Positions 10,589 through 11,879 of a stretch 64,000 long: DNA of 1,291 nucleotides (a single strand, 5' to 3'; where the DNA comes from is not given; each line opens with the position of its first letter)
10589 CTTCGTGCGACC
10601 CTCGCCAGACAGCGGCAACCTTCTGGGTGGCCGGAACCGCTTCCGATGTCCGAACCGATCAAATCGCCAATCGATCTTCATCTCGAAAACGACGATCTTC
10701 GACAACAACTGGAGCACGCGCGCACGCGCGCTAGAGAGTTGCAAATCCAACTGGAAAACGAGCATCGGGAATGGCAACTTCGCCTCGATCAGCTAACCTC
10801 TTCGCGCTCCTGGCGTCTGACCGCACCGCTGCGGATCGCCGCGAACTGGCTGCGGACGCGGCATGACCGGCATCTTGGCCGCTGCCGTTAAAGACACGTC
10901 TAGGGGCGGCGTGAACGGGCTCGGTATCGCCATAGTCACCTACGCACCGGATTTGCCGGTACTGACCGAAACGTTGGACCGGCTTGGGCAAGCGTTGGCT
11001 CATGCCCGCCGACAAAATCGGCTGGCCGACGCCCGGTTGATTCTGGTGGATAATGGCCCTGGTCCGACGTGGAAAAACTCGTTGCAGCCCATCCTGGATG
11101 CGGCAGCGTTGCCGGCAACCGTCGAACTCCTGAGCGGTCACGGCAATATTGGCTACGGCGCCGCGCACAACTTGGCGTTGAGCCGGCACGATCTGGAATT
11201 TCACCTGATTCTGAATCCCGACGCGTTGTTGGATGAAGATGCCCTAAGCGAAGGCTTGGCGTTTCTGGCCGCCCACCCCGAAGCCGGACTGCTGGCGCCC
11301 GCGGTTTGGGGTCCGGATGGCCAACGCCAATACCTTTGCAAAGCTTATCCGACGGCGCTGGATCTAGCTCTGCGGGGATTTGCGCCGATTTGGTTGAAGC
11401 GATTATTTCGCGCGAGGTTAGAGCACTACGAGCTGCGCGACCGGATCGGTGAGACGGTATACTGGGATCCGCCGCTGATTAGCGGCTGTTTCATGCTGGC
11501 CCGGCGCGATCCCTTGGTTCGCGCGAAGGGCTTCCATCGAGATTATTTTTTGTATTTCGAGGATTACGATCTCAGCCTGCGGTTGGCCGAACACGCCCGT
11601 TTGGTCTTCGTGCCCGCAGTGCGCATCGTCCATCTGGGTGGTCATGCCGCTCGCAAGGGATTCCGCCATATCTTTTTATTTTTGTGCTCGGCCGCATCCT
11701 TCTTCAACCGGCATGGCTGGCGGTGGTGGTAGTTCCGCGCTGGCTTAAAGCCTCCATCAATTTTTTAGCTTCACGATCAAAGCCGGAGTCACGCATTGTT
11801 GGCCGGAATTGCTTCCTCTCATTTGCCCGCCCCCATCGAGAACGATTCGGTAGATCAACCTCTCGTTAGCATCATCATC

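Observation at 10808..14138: Three different sugar-modifying enzymes share a C-terminal coiled coil ending in SWR[LI]TxP[LV]R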

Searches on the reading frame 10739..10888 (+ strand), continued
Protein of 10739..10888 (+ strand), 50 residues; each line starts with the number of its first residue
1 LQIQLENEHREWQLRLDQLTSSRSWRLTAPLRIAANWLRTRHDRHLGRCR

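Call 51: search_protein_families(library=pfam, proteins=[P0009, P0033, P0056, P0060, P0105, P0150, P0014, P0099, P0017, P0030], max_evalue=0.0001)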
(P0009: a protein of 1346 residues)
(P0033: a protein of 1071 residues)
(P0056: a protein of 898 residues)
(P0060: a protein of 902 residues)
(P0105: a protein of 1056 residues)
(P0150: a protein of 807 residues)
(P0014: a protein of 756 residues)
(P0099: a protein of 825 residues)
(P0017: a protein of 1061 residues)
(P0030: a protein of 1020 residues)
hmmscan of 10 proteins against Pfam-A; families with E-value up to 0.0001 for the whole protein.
P0009 (1346 aa): 6 families
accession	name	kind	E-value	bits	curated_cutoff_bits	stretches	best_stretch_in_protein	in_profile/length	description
PF14307.12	Glyco_tran_WbsX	-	1.4e-123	413.3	25.1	1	346-684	1-350/350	Glycosyltransferase WbsX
PF00535.33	Glycos_transf_2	-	1.5e-22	80.8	23.3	1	1070-1190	1-120/168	Glycosyl transferase family 2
PF13692.12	Glyco_trans_1_4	-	8.6e-22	78.4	27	1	894-1028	2-138/142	Glycosyl transferases group 1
PF00534.26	Glycos_transf_1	-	1.1e-20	74.3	26.4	1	884-1033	6-159/172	Glycosyl transferases group 1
PF13641.12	Glyco_tranf_2_3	-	5.2e-13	50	27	1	1069-1290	3-209/230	Glycosyltransferase like family 2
PF20706.3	GT4-conflict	-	4.9e-11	42.7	26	1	891-1019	195-329/385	Family 4 Glycosyltransferase in conflict systems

P0033 (1071 aa): 3 families
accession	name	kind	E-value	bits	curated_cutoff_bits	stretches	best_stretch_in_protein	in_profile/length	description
PF13692.12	Glyco_trans_1_4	-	1e-40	139.7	27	2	366-503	2-142/142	Glycosyl transferases group 1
PF00534.26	Glycos_transf_1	-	1.5e-12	47.9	26.4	1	363-515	13-170/172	Glycosyl transferases group 1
PF13524.12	Glyco_trans_1_2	-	1.4e-11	45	25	1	396-531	8-142/144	Glycosyl transferase-like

P0056 (898 aa): 7 families
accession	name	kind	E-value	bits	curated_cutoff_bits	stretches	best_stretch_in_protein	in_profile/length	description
PF00535.33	Glycos_transf_2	-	1.8e-23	83.8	23.3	1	589-756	1-167/168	Glycosyl transferase family 2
PF13692.12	Glyco_trans_1_4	-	2.6e-14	54.1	27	1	401-542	5-139/142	Glycosyl transferases group 1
PF10111.15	Glyco_tranf_2_2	-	1e-13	51.9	27.3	2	744-800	166-222/276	Glycosyltransferase like family 2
PF13439.12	Glyco_transf_4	-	3.5e-12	47.1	28.5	1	195-378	2-164/170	Glycosyltransferase Family 4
PF00534.26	Glycos_transf_1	-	2.7e-11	43.7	26.4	1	401-546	19-159/172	Glycosyl transferases group 1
PF13641.12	Glyco_tranf_2_3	-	4.6e-09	37.1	27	1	586-792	1-210/230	Glycosyltransferase like family 2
PF13632.12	Glyco_trans_2_3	-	4.3e-06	27.1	27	1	671-793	1-123/198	Glycosyl transferase family group 2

P0060 (902 aa): 3 families
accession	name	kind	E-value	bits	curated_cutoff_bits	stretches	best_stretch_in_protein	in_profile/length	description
PF05045.17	RgpF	-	1.8e-44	152.7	25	1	277-504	271-499/503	Rhamnan synthesis protein F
PF13692.12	Glyco_trans_1_4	-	4.5e-06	27.4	27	1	764-893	4-139/142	Glycosyl transferases group 1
PF00534.26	Glycos_transf_1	-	3.1e-05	24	26.4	0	767-895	21-157/172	Glycosyl transferases group 1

P0105 (1056 aa): 9 families
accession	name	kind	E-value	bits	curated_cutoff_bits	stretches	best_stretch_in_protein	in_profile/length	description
PF00535.33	Glycos_transf_2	-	4.7e-43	147.5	23.3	2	118-232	1-112/168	Glycosyl transferase family 2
PF00534.26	Glycos_transf_1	-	3.6e-19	69.4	26.4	1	873-1035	10-171/172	Glycosyl transferases group 1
PF16994.11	Glyco_trans_4_5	-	5.5e-16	59.2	26.6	1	709-816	2-113/172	Glycosyl-transferase family 4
PF13641.12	Glyco_tranf_2_3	-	9e-16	59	27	1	376-591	3-213/230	Glycosyltransferase like family 2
PF13692.12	Glyco_trans_1_4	-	3.3e-14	53.8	27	1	880-1015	3-135/142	Glycosyl transferases group 1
PF20706.3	GT4-conflict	-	7.4e-09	35.5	26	1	868-991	187-317/385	Family 4 Glycosyltransferase in conflict systems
PF13632.12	Glyco_trans_2_3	-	1.1e-07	32.3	27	0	460-588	3-122/198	Glycosyl transferase family group 2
PF10111.15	Glyco_tranf_2_2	-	2.2e-06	27.8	27.3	0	377-482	1-107/276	Glycosyltransferase like family 2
PF13712.12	Glyco_tranf_2_5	-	6.7e-05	23.1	27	0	447-587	45-185/210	Glycosyltransferase like family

P0150 (807 aa): 2 families
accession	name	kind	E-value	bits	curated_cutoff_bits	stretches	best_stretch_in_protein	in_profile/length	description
PF00535.33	Glycos_transf_2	-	2.1e-09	37.9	23.3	1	512-632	3-121/168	Glycosyl transferase family 2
PF13641.12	Glyco_tranf_2_3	-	2.4e-08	34.7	27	1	510-724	4-203/230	Glycosyltransferase like family 2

P0014 (756 aa): 4 families
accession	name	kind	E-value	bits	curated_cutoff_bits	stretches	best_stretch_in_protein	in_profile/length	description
PF13489.12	Methyltransf_23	-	2.7e-10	40.7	27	1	511-631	21-136/164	Methyltransferase domain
PF20471.4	DUF6716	-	2.3e-06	27.3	27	1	79-280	55-283/342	Putative glycosyltransferase (DUF6716)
PF13649.12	Methyltransf_25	-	4.1e-06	27.8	27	1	516-599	1-90/97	Methyltransferase domain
PF08241.18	Methyltransf_11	-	4.2e-05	24.5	21.2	0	517-590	1-79/95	Methyltransferase domain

P0099 (825 aa): 4 families
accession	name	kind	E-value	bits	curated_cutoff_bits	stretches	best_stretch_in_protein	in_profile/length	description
PF00535.33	Glycos_transf_2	-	1.9e-78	262.6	23.3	2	424-589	1-164/168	Glycosyl transferase family 2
PF10111.15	Glyco_tranf_2_2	-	6.4e-27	95.2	27.3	2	424-636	1-221/276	Glycosyltransferase like family 2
PF13641.12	Glyco_tranf_2_3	-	8e-16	59.2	27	2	6-119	1-119/230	Glycosyltransferase like family 2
PF13704.12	Glyco_tranf_2_4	-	4.5e-09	37.1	27.5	0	433-519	4-89/98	Glycosyl transferase family 2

P0017 (1061 aa): 9 families
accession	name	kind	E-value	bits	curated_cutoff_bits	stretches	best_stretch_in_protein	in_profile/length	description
PF00535.33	Glycos_transf_2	-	2.7e-26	93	23.3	1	713-830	1-115/168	Glycosyl transferase family 2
PF13579.12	Glyco_trans_4_4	-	1.2e-16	61.9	29.7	1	325-508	1-157/158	Glycosyl transferase 4-like domain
PF10111.15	Glyco_tranf_2_2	-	2.3e-13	50.7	27.3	2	715-816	3-104/276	Glycosyltransferase like family 2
PF13439.12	Glyco_transf_4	-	8.6e-12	45.8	28.5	1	325-507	2-163/170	Glycosyltransferase Family 4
PF00534.26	Glycos_transf_1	-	3.6e-09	36.8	26.4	1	527-680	17-165/172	Glycosyl transferases group 1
PF13692.12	Glyco_trans_1_4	-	1.1e-07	32.6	27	1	528-663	4-132/142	Glycosyl transferases group 1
PF13641.12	Glyco_tranf_2_3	-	3e-07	31.2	27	1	712-928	3-219/230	Glycosyltransferase like family 2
PF13632.12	Glyco_trans_2_3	-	2.2e-06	28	27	1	796-922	1-129/198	Glycosyl transferase family group 2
PF20706.3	GT4-conflict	-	6.8e-06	25.8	26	1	525-656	197-324/385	Family 4 Glycosyltransferase in conflict systems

P0030 (1020 aa): 4 families
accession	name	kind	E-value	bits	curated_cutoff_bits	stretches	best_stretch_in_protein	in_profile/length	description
PF00535.33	Glycos_transf_2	-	2.2e-11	44.4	23.3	1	636-766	10-132/168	Glycosyl transferase family 2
PF13489.12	Methyltransf_23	-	2.7e-10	40.7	27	1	31-197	11-160/164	Methyltransferase domain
PF13641.12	Glyco_tranf_2_3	-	2.3e-05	24.9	27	1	638-823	15-196/230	Glycosyltransferase like family 2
PF08242.18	Methyltransf_12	-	6.4e-05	24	30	0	47-137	1-91/98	Methyltransferase domain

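Call 65: search_protein_families(library=pfam, proteins=[P0008, P0010, P0019, P0020, P0035, P0042, P0048, P0052, P0058, P0059], max_evalue=0.0001)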
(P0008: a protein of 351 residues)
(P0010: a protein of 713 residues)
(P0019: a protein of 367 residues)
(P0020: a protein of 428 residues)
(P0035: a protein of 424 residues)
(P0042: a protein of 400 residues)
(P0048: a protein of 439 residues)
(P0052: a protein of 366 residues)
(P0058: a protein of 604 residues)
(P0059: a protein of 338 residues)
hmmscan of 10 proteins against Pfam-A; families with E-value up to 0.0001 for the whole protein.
P0008 (351 aa): 0 families

P0010 (713 aa): 2 families
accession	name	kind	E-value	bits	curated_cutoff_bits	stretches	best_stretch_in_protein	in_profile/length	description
PF07883.17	Cupin_2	-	2.5e-11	43.6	27.2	1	64-128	12-68/70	Cupin domain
PF04055.27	Radical_SAM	-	9.5e-05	23.1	29.5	0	279-409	6-138/166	Radical SAM superfamily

P0019 (367 aa): 2 families
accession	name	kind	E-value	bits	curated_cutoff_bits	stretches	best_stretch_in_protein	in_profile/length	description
PF00535.33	Glycos_transf_2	-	4.3e-12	46.7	23.3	1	54-153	44-142/168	Glycosyl transferase family 2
PF10111.15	Glyco_tranf_2_2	-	3.5e-05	23.9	27.3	1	42-214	37-216/276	Glycosyltransferase like family 2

P0020 (428 aa): 0 families

P0035 (424 aa): 3 families
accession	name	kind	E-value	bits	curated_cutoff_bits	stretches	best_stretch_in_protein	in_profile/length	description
PF00535.33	Glycos_transf_2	-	2.9e-29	102.6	23.3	1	1-117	4-121/168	Glycosyl transferase family 2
PF13641.12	Glyco_tranf_2_3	-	4.5e-06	27.3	27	1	2-103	8-113/230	Glycosyltransferase like family 2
PF10111.15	Glyco_tranf_2_2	-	1.6e-05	25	27.3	1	15-98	17-104/276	Glycosyltransferase like family 2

P0042 (400 aa): 3 families
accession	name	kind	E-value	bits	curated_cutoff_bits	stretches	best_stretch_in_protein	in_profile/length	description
PF00534.26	Glycos_transf_1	-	6.8e-18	65.2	26.4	1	75-209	3-143/172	Glycosyl transferases group 1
PF13692.12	Glyco_trans_1_4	-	1.2e-16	61.7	27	1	98-215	13-132/142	Glycosyl transferases group 1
PF20706.3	GT4-conflict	-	2e-07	30.8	26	1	137-188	262-313/385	Family 4 Glycosyltransferase in conflict systems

P0048 (439 aa): 1 family
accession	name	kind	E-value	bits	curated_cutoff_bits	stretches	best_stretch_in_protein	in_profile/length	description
PF13439.12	Glyco_transf_4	-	2.8e-05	24.7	28.5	0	102-161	108-165/170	Glycosyltransferase Family 4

P0052 (366 aa): 0 families

P0058 (604 aa): 2 families
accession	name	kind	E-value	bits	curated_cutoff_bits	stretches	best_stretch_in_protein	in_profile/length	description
PF00534.26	Glycos_transf_1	-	2.5e-07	30.9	26.4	1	382-463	76-156/172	Glycosyl transferases group 1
PF13692.12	Glyco_trans_1_4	-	1.1e-05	26.1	27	1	358-461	28-138/142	Glycosyl transferases group 1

P0059 (338 aa): 1 family
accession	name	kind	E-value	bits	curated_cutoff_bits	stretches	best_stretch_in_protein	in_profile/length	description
PF02585.22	PIG-L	-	2e-26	93.5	28.2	1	6-124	1-125/129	GlcNAc-PI de-N-acetylase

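Call 66: search_protein_families(library=pfam, proteins=[P0062, P0063, P0064, P0077, P0079, P0089, P0095, P0104, P0129, P0142], max_evalue=0.0001)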
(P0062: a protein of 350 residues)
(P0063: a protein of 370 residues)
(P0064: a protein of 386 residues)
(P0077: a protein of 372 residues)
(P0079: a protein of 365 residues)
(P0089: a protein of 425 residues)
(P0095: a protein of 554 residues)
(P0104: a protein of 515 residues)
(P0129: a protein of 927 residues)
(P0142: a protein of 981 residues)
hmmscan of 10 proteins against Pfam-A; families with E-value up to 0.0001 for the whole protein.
P0062 (350 aa): 2 families
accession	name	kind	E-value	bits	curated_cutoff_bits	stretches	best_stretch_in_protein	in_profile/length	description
PF13469.12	Sulfotransfer_3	-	1.3e-10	42.3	27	1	5-202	1-215/216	Sulfotransferase family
PF00685.33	Sulfotransfer_1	-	1e-06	28.8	22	0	6-206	4-185/255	Sulfotransferase domain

P0063 (370 aa): 3 families
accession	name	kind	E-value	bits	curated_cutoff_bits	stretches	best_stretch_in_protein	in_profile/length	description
PF00535.33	Glycos_transf_2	-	6.8e-14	52.6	23.3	1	32-125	10-106/168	Glycosyl transferase family 2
PF10111.15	Glyco_tranf_2_2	-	1.5e-08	34.9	27.3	1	45-218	25-216/276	Glycosyltransferase like family 2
PF13641.12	Glyco_tranf_2_3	-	4.5e-06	27.3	27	1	20-203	1-196/230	Glycosyltransferase like family 2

P0064 (386 aa): 1 family
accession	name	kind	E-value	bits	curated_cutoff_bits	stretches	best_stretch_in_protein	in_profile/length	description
PF13469.12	Sulfotransfer_3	-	8.9e-06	26.5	27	1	9-207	2-215/216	Sulfotransferase family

P0077 (372 aa): 1 family
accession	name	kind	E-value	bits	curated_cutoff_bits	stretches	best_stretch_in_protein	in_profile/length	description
PF00535.33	Glycos_transf_2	-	1.8e-09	38.2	23.3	1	73-154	51-131/168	Glycosyl transferase family 2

P0079 (365 aa): 3 families
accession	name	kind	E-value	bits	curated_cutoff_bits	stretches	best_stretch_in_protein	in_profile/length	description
PF00535.33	Glycos_transf_2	-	7.5e-17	62.2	23.3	1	4-103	11-113/168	Glycosyl transferase family 2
PF10111.15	Glyco_tranf_2_2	-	5.8e-08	33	27.3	1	8-185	17-216/276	Glycosyltransferase like family 2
PF12072.13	RNase_Y_N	-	2.5e-06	27.5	32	0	270-335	68-133/201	RNase Y N-terminal region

P0089 (425 aa): 1 family
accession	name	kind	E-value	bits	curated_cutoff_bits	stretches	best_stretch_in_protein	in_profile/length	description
PF00535.33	Glycos_transf_2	-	4.5e-08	33.6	23.3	1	53-160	9-111/168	Glycosyl transferase family 2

P0095 (554 aa): 1 family
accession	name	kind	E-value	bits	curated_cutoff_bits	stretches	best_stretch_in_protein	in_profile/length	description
PF13469.12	Sulfotransfer_3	-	2.5e-07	31.6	27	1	12-209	2-215/216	Sulfotransferase family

P0104 (515 aa): 3 families
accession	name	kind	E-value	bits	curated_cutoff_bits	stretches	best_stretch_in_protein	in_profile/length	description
PF00535.33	Glycos_transf_2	-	1.2e-23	84.4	23.3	1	5-143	1-146/168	Glycosyl transferase family 2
PF10111.15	Glyco_tranf_2_2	-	7.2e-12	45.8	27.3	1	5-204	1-215/276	Glycosyltransferase like family 2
PF13641.12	Glyco_tranf_2_3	-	8.4e-10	39.5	27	1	2-158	1-148/230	Glycosyltransferase like family 2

P0129 (927 aa): 4 families
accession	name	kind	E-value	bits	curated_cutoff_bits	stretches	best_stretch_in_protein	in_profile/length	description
PF13641.12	Glyco_tranf_2_3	-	1.4e-15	58.4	27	1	536-733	5-195/230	Glycosyltransferase like family 2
PF00535.33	Glycos_transf_2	-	1.5e-14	54.7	23.3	1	548-649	11-108/168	Glycosyl transferase family 2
PF13489.12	Methyltransf_23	-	1.6e-08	34.9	27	1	28-182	22-159/164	Methyltransferase domain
PF07021.18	MetW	-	3.6e-05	23.9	21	0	28-167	12-140/193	Methionine biosynthesis protein MetW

P0142 (981 aa): 4 families
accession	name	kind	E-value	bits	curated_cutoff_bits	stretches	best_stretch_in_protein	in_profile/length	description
PF00535.33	Glycos_transf_2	-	5.1e-17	62.7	23.3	1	583-686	10-109/168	Glycosyl transferase family 2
PF13489.12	Methyltransf_23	-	1.1e-12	48.4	27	1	23-186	14-160/164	Methyltransferase domain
PF13641.12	Glyco_tranf_2_3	-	1.1e-09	39.1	27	1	585-771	15-196/230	Glycosyltransferase like family 2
PF08242.18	Methyltransf_12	-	8.3e-05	23.7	30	0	36-130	1-95/98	Methyltransferase domain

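Call 75: find_encoding_contigs(protein=P0001, flank=8000, max_places=3)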
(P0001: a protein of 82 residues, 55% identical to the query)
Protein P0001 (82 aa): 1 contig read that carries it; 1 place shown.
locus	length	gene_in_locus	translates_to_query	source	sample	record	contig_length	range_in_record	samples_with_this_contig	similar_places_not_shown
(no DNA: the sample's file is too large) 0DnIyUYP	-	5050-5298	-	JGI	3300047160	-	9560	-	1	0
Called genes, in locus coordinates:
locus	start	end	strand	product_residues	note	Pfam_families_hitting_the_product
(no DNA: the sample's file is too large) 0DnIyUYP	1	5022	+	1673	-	?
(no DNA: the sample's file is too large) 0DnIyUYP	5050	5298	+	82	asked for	-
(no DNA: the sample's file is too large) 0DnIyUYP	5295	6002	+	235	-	PF08003:Methyltransf_9 (weak)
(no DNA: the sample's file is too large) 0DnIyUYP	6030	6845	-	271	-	-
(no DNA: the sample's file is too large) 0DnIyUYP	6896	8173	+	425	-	PF00501:AMP-binding, PF14535:AMP-binding_C_2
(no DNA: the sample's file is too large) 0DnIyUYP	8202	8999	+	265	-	PF00106:adh_short, PF01370:Epimerase (weak), PF08659:KR, PF13561:adh_short_C2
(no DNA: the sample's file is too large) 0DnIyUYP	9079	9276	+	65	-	-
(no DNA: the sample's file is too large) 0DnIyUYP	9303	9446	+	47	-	-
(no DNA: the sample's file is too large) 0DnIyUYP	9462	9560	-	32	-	?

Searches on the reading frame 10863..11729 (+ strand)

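Call 5: search_protein_families(library=pfam, proteins=[window:10863-11729:+], max_evalue=0.01)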
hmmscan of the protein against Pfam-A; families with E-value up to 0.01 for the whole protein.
window:10863-11729:+ (289 aa): 2 families
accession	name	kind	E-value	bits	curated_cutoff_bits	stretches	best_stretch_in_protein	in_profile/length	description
PF00535.33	Glycos_transf_2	-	2.1e-05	25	23.3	1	32-156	5-124/168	Glycosyl transferase family 2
PF13632.12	Glyco_trans_2_3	-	0.00032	21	27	1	115-255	3-120/198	Glycosyl transferase family group 2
